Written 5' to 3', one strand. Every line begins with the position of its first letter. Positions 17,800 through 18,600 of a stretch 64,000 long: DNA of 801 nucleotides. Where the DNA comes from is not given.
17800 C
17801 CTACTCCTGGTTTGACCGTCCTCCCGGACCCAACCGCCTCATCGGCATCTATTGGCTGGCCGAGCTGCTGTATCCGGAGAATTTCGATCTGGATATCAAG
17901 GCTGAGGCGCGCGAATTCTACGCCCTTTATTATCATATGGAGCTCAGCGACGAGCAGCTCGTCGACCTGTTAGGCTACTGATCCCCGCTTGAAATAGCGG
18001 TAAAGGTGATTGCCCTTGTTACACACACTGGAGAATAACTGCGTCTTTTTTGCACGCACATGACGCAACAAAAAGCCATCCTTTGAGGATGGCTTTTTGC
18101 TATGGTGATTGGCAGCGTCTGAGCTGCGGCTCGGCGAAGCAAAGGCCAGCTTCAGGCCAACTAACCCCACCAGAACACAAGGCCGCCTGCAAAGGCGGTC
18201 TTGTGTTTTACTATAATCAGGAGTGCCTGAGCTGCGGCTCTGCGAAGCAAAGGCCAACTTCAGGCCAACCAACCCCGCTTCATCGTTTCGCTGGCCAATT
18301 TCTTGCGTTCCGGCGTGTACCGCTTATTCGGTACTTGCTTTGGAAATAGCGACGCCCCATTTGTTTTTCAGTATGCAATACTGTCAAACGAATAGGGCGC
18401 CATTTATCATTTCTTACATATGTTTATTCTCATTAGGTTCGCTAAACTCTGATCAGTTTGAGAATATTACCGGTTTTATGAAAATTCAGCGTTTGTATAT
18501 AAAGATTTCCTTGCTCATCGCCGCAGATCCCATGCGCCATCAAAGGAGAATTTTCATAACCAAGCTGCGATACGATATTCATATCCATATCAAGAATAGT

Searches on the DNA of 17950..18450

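Call 82: search_rna_families(source=window, start=17950, end=18450, threshold=evalue, max_evalue=10)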
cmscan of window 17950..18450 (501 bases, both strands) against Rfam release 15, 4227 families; matches with E-value up to 10: 23.
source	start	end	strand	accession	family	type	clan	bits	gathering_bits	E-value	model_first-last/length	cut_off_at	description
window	18031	18096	+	RF02844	RefA9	Gene; antisense;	-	22.5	49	0.41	1-64/64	no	Enterococcus sRNA A9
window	18097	18208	+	RF02356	BjrC1505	Gene; sRNA;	-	21.6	50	0.073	1-140/140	no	Alphaproteobacterial sRNA BjrC1505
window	18067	18153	-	RF01859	Phe_leader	Cis-reg; leader;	-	20.7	55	0.51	1-125/125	no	Phenylalanine leader peptide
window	18062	18140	-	RF02075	STnc230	Gene; sRNA;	-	18.7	50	3.9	1-83/83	no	Enterobacterial sRNA STnc230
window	18164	18217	-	RF03585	mir-3938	Gene; miRNA;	-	17.8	94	0.81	1-88/88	no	mir-3938 microRNA precursor family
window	18340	18416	+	RF03469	mir-1179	Gene; miRNA;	-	17.7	80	0.88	1-82/82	no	mir-1179 microRNA precursor family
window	18064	18206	+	RF00106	RNAI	Gene; antisense;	-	17.5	47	0.82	1-102/102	no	RNAI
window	18082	18156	+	RF03717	mir-3119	Gene; miRNA;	-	17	80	1.5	1-85/85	no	mir-3119 microRNA precursor family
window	18175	18206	+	RF03941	mir-3158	Gene; miRNA;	-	16.6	97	3.5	1-81/81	no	mir-3158 microRNA precursor family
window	18176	18244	-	RF02083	OrzO-P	Gene; antitoxin;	-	16.5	60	5.1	1-76/76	no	OrzO-P RNA antitoxin family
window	18170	18203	-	RF00601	SCARNA20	Gene; snRNA; snoRNA; scaRNA;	-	16.2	44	0.98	84-118/130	no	Small Cajal body specific RNA 20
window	18051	18102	+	RF02066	STnc320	Gene; sRNA;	-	15.7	50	2.9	1-55/55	no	Salmonella enterica sRNA STnc320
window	18068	18165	-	RF00106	RNAI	Gene; antisense;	-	15.6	47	2.3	1-102/102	no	RNAI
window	18059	18101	+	RF01859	Phe_leader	Cis-reg; leader;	-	15.5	55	7.5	1-125/125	no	Phenylalanine leader peptide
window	17981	18012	+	RF01345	CRISPR-DR35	Gene; CRISPR;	-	15.4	35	4.4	1-36/36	no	CRISPR RNA direct repeat element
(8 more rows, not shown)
